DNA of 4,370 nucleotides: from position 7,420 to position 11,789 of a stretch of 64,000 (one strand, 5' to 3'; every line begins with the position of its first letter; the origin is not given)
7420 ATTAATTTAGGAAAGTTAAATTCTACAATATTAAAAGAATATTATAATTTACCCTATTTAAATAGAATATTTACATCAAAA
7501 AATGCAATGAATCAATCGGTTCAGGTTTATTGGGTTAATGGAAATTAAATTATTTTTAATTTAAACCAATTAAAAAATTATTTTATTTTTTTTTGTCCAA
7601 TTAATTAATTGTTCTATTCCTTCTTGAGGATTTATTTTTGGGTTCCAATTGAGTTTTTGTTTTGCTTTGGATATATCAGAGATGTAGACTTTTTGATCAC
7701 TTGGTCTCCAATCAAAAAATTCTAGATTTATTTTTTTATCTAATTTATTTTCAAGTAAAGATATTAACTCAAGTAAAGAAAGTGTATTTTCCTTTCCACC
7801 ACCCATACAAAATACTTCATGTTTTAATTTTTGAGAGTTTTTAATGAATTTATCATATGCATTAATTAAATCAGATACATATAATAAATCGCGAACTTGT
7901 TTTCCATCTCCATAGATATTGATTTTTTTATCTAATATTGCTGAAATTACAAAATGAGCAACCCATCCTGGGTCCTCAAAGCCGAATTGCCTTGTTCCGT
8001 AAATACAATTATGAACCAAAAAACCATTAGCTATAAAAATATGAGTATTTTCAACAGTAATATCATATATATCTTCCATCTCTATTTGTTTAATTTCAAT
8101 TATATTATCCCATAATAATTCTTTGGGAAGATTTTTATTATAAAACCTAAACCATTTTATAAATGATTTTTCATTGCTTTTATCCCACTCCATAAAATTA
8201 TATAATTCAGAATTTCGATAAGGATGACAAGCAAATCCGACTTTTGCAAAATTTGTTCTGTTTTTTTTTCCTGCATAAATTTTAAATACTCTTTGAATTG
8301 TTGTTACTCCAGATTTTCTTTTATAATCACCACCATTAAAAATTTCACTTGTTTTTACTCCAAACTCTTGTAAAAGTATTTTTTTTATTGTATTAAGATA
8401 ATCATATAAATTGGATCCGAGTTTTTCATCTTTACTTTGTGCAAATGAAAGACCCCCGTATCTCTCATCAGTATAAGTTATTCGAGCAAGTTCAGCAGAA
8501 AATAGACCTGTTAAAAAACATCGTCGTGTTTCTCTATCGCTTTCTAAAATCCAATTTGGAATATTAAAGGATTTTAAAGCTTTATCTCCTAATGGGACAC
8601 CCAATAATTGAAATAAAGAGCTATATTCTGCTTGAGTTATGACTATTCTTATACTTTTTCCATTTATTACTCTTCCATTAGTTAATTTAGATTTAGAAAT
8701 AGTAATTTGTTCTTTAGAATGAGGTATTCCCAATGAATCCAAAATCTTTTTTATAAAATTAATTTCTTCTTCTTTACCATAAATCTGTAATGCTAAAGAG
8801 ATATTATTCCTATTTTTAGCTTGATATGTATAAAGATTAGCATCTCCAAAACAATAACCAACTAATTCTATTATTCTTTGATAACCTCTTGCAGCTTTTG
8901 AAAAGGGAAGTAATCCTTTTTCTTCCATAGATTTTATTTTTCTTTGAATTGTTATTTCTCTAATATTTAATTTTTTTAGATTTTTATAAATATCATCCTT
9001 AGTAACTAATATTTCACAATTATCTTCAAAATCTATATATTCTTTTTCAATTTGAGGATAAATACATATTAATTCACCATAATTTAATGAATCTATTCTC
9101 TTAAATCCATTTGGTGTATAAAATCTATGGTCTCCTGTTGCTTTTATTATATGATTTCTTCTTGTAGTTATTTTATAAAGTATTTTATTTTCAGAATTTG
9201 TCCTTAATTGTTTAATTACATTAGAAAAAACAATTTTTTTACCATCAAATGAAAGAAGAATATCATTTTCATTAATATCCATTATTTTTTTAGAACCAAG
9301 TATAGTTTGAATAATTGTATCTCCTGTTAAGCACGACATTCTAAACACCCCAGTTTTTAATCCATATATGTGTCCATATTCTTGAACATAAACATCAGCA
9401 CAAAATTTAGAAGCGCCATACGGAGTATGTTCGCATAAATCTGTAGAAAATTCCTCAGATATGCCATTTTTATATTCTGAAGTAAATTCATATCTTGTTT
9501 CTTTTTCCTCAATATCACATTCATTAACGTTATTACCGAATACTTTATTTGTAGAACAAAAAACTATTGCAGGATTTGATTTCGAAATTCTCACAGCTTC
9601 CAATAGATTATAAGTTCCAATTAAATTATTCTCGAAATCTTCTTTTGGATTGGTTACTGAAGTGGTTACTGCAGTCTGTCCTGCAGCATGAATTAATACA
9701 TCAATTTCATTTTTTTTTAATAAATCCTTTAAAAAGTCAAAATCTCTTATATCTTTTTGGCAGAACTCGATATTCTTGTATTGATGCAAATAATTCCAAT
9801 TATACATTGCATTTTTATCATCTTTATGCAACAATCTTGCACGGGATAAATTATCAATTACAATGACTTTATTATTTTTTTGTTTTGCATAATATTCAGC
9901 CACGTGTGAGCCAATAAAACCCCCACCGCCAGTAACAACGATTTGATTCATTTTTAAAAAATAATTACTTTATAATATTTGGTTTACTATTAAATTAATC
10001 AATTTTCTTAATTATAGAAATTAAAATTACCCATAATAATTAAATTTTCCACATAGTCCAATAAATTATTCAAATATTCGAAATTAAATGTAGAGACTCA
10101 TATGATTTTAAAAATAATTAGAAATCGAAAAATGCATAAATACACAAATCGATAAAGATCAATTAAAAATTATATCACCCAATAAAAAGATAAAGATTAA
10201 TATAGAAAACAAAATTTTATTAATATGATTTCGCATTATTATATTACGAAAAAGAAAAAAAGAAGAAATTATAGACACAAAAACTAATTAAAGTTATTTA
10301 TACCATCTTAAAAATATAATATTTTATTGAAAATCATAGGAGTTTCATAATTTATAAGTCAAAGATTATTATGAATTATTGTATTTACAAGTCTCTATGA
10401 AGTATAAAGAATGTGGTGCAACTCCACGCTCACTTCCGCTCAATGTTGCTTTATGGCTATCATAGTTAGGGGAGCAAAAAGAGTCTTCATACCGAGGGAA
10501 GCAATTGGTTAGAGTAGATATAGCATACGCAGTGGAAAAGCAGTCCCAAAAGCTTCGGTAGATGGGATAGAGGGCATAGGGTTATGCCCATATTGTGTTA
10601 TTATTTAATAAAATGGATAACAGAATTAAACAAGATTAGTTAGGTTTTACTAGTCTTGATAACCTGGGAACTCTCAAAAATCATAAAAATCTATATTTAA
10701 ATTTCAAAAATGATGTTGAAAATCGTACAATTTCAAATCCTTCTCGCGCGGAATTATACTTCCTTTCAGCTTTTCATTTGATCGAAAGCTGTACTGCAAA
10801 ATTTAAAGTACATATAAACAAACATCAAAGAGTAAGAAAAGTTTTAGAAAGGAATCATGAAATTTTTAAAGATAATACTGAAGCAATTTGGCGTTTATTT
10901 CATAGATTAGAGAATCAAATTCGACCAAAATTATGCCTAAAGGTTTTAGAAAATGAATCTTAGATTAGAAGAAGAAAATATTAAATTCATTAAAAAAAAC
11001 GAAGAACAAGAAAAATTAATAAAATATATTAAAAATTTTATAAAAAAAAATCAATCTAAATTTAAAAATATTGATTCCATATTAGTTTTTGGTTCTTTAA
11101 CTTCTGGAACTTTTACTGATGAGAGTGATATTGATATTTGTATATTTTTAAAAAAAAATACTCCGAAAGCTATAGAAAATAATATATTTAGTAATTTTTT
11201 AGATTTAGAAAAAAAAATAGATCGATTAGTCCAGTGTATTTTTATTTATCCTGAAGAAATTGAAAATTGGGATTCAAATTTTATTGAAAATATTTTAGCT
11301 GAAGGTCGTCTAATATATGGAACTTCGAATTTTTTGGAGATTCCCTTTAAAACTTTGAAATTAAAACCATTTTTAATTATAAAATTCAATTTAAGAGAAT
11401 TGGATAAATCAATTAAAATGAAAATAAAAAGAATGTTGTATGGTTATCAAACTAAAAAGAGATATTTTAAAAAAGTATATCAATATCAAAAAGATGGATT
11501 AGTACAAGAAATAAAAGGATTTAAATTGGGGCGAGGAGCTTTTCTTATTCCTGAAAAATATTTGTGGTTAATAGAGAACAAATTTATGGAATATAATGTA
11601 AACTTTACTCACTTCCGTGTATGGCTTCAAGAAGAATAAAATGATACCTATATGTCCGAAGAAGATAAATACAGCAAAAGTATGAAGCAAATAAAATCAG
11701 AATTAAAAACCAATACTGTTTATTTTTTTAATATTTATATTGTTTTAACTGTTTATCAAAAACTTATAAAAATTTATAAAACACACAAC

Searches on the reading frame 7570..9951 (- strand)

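Call 40: search_protein_families(library=pfam, proteins=[window:7570-9951:-], max_evalue=0.001)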
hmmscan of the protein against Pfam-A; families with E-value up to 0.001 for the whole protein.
window:7570-9951:- (793 aa): 10 families
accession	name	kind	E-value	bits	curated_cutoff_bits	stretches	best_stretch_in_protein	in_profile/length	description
PF16363.11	GDP_Man_Dehyd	-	1.5e-44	153.2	27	2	6-204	2-179/332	GDP-mannose 4,6 dehydratase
PF01370.27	Epimerase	-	1.2e-41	143.2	20.9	2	4-212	1-176/240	NAD dependent epimerase/dehydratase family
PF14890.11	Intein_splicing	-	6.5e-20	71.9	35.8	1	223-648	12-155/155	Intein splicing domain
PF01073.25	3Beta_HSD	-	7.3e-15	55.2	22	1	5-154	1-138/280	3-beta hydroxysteroid dehydrogenase/isomerase family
PF02719.21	Polysacc_synt_2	-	2.1e-14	53.8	20.2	1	4-137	1-131/293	Polysaccharide biosynthesis protein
PF07993.18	NAD_binding_4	-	2.1e-11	43.9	20.1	1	6-213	1-212/258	Male sterility protein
PF04321.23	RmlD_sub_bind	-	7.3e-08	32.3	27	1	3-150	2-109/287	RmlD substrate binding domain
PF00106.31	adh_short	-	5.3e-05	23.2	26.6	1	4-120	3-119/195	short chain dehydrogenase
PF03435.24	Sacchrp_dh_NADP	-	6.3e-05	23.8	25.1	1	5-95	2-81/129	Saccharopine dehydrogenase NADP binding domain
PF08659.16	KR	-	0.0001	22.7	22.6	1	5-141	4-144/180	KR domain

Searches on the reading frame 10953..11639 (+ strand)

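Call 40: search_protein_families(library=pfam, proteins=[window:10953-11639:+], max_evalue=0.001)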
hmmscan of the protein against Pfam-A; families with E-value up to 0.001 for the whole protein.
window:10953-11639:+ (228 aa): 4 families
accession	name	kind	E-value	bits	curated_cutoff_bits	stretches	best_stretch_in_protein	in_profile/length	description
PF18765.7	Polbeta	-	2e-12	47.5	26.9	1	30-125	3-91/93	Polymerase beta, Nucleotidyltransferase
PF01909.29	NTP_transf_2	-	3.2e-11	43.9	21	1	26-119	1-91/93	Nucleotidyltransferase domain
PF22600.2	MTPAP-like_central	-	4.1e-07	30.6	27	1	15-80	18-81/139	Poly(A) RNA polymerase, mitochondrial-like, central palm domain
PF12633.13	Adenyl_cycl_N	-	0.00016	22.2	27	1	18-72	66-124/199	Adenylate cyclase NT domain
